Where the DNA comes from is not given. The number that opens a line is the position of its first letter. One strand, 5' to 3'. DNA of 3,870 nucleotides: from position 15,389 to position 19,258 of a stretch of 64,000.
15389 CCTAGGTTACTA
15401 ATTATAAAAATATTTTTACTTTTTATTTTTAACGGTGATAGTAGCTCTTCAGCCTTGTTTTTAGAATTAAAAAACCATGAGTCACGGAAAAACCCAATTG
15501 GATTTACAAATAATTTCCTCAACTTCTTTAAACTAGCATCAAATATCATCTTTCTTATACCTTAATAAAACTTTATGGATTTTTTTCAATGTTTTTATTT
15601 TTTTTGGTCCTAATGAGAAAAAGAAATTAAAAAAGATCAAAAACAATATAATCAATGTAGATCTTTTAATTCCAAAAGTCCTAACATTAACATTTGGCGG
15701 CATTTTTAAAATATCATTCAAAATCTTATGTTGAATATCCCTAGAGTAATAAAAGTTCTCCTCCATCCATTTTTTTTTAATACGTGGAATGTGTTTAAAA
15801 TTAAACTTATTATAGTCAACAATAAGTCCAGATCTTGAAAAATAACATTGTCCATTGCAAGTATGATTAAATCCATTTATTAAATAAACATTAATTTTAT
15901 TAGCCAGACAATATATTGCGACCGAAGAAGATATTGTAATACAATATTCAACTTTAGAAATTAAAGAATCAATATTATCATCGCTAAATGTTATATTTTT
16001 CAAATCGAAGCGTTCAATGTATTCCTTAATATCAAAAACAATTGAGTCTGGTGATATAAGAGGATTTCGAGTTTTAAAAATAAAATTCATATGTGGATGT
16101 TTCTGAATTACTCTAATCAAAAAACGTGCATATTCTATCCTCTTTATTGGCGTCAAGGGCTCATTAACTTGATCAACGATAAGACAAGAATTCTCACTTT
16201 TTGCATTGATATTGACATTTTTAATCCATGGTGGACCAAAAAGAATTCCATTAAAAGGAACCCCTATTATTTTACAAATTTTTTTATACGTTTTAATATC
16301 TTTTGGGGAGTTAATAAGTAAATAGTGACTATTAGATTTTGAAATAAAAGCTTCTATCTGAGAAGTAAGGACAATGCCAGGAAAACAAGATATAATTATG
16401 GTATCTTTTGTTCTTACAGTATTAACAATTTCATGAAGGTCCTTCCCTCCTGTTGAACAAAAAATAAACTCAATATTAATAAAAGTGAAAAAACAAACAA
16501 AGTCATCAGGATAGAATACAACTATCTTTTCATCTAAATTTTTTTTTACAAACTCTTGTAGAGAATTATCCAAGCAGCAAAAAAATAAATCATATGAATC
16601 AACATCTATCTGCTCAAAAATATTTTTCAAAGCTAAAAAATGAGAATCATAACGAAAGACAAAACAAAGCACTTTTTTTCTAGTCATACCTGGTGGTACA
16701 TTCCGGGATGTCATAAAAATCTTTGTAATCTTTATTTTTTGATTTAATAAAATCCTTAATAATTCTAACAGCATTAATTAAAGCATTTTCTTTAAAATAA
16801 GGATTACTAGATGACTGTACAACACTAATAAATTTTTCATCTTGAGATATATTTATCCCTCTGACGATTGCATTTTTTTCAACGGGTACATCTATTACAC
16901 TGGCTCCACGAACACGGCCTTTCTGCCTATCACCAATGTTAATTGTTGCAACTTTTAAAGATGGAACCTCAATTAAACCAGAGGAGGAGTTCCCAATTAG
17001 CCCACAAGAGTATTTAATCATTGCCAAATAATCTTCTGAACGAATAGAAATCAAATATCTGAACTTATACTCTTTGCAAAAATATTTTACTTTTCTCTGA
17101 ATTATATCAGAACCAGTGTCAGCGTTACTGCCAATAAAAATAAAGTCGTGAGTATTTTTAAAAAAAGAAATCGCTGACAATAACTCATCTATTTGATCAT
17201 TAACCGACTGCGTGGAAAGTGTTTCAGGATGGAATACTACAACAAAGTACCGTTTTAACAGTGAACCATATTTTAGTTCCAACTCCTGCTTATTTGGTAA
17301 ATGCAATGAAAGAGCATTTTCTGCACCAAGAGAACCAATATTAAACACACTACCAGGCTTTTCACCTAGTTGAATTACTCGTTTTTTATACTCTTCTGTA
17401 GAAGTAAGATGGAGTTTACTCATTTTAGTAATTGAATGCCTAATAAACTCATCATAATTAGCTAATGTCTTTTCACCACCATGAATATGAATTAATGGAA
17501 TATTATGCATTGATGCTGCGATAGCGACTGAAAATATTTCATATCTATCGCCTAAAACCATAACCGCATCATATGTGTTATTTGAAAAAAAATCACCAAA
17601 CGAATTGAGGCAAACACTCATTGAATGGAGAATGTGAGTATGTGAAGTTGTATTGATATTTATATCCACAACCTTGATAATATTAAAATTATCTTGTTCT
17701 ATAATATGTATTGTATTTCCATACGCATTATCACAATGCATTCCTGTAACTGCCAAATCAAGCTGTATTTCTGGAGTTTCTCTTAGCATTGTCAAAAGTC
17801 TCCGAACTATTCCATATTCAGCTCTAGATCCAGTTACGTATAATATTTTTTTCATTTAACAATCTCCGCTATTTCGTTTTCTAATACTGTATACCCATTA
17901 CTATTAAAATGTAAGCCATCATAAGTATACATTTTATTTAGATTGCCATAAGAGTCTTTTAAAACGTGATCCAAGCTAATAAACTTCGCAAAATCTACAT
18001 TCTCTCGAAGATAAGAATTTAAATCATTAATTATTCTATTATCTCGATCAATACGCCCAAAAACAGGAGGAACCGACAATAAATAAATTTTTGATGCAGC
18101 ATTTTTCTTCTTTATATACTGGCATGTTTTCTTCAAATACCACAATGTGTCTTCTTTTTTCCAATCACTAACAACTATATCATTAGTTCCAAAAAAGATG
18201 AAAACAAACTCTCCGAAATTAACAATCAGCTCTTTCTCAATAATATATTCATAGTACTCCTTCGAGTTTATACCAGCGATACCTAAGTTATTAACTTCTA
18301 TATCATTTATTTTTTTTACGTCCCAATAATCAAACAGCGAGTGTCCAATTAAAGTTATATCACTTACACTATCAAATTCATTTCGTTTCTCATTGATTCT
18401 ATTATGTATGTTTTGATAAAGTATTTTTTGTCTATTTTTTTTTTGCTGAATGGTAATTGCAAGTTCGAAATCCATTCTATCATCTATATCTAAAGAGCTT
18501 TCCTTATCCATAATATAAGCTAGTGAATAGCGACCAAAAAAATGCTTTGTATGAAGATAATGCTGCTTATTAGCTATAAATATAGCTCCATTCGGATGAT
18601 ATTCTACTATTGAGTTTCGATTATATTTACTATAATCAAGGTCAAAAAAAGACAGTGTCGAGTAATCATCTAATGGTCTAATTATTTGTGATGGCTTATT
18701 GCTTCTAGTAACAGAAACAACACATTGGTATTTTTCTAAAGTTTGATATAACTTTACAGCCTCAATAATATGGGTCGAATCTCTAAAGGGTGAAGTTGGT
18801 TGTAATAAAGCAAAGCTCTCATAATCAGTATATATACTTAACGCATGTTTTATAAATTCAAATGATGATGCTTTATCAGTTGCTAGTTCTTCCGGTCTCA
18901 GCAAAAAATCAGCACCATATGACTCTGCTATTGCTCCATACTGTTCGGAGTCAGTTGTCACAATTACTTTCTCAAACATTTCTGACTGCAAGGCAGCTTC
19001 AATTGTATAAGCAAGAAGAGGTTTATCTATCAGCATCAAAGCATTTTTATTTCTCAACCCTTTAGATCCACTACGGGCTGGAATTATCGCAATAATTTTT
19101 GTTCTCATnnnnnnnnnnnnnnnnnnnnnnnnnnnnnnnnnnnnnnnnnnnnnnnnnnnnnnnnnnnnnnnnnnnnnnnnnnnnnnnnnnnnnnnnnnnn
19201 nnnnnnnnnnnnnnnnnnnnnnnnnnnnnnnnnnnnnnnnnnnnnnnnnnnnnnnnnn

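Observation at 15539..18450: Long A/T homopolymer runs inside neuE and neuA coding sequence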

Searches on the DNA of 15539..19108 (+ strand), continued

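Call 11: get_annotated_region(hit=H44, flank=300)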
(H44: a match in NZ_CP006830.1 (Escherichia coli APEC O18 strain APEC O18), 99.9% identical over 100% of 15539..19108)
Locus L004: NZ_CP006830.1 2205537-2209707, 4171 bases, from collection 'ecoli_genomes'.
description: Escherichia coli APEC O18 chromosome, complete genome
organism: Escherichia coli APEC O18 strain APEC O18 (NCBI taxid 1401688)
replicon: chromosome; assembly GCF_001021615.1
host: chicken; source: pericardium/lung; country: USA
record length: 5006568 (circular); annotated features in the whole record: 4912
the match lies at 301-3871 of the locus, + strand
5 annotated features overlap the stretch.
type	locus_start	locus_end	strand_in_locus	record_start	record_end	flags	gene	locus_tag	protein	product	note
CDS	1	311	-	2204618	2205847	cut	-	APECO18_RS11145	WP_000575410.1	alpha-2,8-polysialyltransferase family protein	-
CDS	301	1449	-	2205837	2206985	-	-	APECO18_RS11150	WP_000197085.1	DUF6716 putative glycosyltransferase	-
CDS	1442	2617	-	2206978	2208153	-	neuC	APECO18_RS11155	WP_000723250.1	UDP-N-acetylglucosamine 2-epimerase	-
CDS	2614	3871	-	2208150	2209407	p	-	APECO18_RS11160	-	cytidylyltransferase domain-containing protein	frameshifted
CDS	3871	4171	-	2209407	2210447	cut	neuB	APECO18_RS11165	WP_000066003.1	N-acetylneuraminate synthase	-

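Call 12: get_annotated_region(hit=H47, flank=300)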
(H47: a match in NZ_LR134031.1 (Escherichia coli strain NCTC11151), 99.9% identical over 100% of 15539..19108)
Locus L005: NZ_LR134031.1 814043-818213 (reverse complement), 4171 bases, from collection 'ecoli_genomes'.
description: Escherichia coli strain NCTC11151 chromosome 1, complete sequence
organism: Escherichia coli strain NCTC11151 (NCBI taxid 562)
replicon: chromosome; assembly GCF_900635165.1
host: missing; source: not available: to be reported later; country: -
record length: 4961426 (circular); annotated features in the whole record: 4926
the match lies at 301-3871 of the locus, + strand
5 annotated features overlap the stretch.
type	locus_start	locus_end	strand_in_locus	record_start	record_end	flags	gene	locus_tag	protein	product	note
CDS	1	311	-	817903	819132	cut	-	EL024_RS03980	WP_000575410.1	alpha-2,8-polysialyltransferase family protein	-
CDS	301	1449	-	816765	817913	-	-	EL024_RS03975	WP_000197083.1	DUF6716 putative glycosyltransferase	-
CDS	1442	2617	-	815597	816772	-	neuC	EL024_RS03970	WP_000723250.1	UDP-N-acetylglucosamine 2-epimerase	-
CDS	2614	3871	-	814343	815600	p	-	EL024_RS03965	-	cytidylyltransferase domain-containing protein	frameshifted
CDS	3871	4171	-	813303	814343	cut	neuB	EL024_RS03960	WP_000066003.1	N-acetylneuraminate synthase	-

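Call 13: get_annotated_region(hit=H48, flank=300)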
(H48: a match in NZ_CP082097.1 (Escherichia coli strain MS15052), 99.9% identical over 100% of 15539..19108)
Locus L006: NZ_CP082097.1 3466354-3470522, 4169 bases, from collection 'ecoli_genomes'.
description: Escherichia coli strain MS15052 chromosome, complete genome
organism: Escherichia coli strain MS15052 (NCBI taxid 562)
replicon: chromosome; assembly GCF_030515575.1
host: Homo sapiens; source: CSF; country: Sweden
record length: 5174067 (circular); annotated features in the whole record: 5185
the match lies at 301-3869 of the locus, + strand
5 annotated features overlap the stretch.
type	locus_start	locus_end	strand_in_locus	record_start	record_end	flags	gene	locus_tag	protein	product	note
CDS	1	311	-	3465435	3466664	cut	-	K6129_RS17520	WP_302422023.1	alpha-2,8-polysialyltransferase family protein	-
CDS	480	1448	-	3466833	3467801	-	-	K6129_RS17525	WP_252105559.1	DUF6716 putative glycosyltransferase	-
CDS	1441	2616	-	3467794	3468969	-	neuC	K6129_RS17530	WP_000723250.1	UDP-N-acetylglucosamine 2-epimerase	-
CDS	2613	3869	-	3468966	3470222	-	-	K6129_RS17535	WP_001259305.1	cytidylyltransferase domain-containing protein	-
CDS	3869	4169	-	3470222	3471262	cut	neuB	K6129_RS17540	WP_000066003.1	N-acetylneuraminate synthase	-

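Call 14: get_annotated_region(hit=H49, flank=300)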
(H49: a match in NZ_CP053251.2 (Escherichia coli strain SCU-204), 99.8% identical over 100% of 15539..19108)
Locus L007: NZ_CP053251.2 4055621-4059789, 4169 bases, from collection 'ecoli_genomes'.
description: Escherichia coli strain SCU-204 chromosome, complete genome
organism: Escherichia coli strain SCU-204 (NCBI taxid 562)
replicon: chromosome; assembly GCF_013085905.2
host: Homo sapiens; source: rectal swab from healthy college student; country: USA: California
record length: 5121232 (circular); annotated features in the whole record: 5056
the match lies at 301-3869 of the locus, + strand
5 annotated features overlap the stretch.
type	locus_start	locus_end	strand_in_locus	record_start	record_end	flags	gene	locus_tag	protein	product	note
CDS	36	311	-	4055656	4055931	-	-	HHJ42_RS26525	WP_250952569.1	hypothetical protein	-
CDS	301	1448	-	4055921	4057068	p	-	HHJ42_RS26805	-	DUF6716 putative glycosyltransferase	frameshifted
CDS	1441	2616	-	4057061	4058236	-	neuC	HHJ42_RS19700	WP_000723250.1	UDP-N-acetylglucosamine 2-epimerase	-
CDS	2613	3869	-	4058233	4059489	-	-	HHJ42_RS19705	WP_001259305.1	cytidylyltransferase domain-containing protein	-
CDS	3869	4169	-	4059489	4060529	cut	neuB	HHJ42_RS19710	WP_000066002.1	N-acetylneuraminate synthase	-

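Call 15: get_annotated_region(hit=H50, flank=300)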
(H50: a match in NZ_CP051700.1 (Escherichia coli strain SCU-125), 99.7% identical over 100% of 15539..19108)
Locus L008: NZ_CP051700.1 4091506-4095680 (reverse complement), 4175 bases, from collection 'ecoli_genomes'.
description: Escherichia coli strain SCU-125 chromosome, complete genome
organism: Escherichia coli strain SCU-125 (NCBI taxid 562)
replicon: chromosome; assembly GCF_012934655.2
host: Homo sapiens; source: rectal swab from healthy college student; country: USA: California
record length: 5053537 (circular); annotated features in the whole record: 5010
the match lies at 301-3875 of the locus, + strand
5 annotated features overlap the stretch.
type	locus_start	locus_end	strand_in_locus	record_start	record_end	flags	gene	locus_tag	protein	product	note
CDS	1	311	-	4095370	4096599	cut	-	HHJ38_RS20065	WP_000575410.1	alpha-2,8-polysialyltransferase family protein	-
CDS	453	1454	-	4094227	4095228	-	-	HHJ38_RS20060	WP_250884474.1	DUF6716 putative glycosyltransferase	-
CDS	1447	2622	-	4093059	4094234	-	neuC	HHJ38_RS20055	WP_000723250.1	UDP-N-acetylglucosamine 2-epimerase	-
CDS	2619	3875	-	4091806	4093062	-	-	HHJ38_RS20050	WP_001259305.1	cytidylyltransferase domain-containing protein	-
CDS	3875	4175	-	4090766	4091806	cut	neuB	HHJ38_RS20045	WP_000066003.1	N-acetylneuraminate synthase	-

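Call 16: get_annotated_region(hit=H56, flank=300)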
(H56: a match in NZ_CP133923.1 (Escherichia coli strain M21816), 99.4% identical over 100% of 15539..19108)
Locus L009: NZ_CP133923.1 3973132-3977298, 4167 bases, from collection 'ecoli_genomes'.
description: Escherichia coli strain M21816 chromosome, complete genome
organism: Escherichia coli strain M21816 (NCBI taxid 562)
replicon: chromosome; assembly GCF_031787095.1
host: Homo sapiens; source: abscess; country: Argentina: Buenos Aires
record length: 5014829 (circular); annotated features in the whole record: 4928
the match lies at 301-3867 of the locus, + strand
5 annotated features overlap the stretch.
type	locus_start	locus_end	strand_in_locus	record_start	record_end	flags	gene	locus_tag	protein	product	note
CDS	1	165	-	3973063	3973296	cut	-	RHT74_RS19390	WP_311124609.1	polysialyltransferase family glycosyltransferase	-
CDS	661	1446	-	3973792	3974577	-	-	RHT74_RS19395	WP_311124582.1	DUF6716 putative glycosyltransferase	-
CDS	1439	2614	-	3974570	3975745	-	neuC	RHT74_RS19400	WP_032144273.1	UDP-N-acetylglucosamine 2-epimerase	-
CDS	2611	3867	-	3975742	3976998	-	-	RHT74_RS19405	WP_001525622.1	cytidylyltransferase domain-containing protein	-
CDS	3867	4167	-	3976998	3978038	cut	neuB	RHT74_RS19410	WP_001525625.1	N-acetylneuraminate synthase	-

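Call 17: get_annotated_region(hit=H58, flank=300)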
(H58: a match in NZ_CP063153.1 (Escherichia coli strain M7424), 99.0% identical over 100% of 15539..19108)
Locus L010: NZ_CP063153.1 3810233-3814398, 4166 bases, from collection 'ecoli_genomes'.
description: Escherichia coli strain M7424 chromosome, complete genome
organism: Escherichia coli strain M7424 (NCBI taxid 562)
replicon: chromosome; assembly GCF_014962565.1
host: Homo sapiens; source: feces; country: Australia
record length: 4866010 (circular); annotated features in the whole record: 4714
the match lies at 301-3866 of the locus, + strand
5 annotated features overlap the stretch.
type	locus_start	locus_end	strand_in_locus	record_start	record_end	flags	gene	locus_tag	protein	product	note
CDS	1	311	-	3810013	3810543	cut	-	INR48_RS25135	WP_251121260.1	alpha-2,8-polysialyltransferase family protein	-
CDS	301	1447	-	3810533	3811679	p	-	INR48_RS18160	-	DUF6716 putative glycosyltransferase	frameshifted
CDS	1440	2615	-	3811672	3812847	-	neuC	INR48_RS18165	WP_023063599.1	UDP-N-acetylglucosamine 2-epimerase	-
CDS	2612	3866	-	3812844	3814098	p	-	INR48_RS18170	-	cytidylyltransferase domain-containing protein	frameshifted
CDS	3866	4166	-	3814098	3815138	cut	neuB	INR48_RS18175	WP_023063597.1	N-acetylneuraminate synthase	-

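Call 21: search_dna_similar(query=window:18395-18484:+, collection=ecoli_genomes, mode=near, max_rows=5)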
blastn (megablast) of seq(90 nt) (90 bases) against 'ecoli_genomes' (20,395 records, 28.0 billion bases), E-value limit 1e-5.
Records with a match: 328; places in all: 328; records where one place covers at least 80% of the query: 328.
Genomes with a match: 328 of 5426; with a place that covers at least 80% of the query: 328. Places per genome that has any: lowest 1, median 1, highest 1. On chromosomes: 328 places; on plasmids: 0.
Best place of each record, by identity: >=99% 314; 95-99% 14.
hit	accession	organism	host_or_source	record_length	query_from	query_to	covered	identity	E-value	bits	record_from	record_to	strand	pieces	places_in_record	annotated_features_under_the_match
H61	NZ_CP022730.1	Escherichia coli strain SA186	Homo sapiens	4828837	1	90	100%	100.0%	7e-39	167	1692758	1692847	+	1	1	cytidylyltransferase domain-containing protein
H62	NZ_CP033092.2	Escherichia coli DSM 30083 = JCM 1649 = ATCC 11775 strain ...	-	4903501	1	90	100%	100.0%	7e-39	167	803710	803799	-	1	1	cytidylyltransferase domain-containing protein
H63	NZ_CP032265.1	Escherichia coli strain AR_0089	missing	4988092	1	90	100%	100.0%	7e-39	167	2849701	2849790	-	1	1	cytidylyltransferase domain-containing protein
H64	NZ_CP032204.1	Escherichia coli strain AR_0013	missing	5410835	1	90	100%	100.0%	7e-39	167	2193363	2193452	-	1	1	cytidylyltransferase domain-containing protein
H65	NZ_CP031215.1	Escherichia coli strain Es_ST80_L1_NDM_10_2017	Homo sapiens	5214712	1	90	100%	100.0%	7e-39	167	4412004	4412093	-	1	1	cytidylyltransferase domain-containing protein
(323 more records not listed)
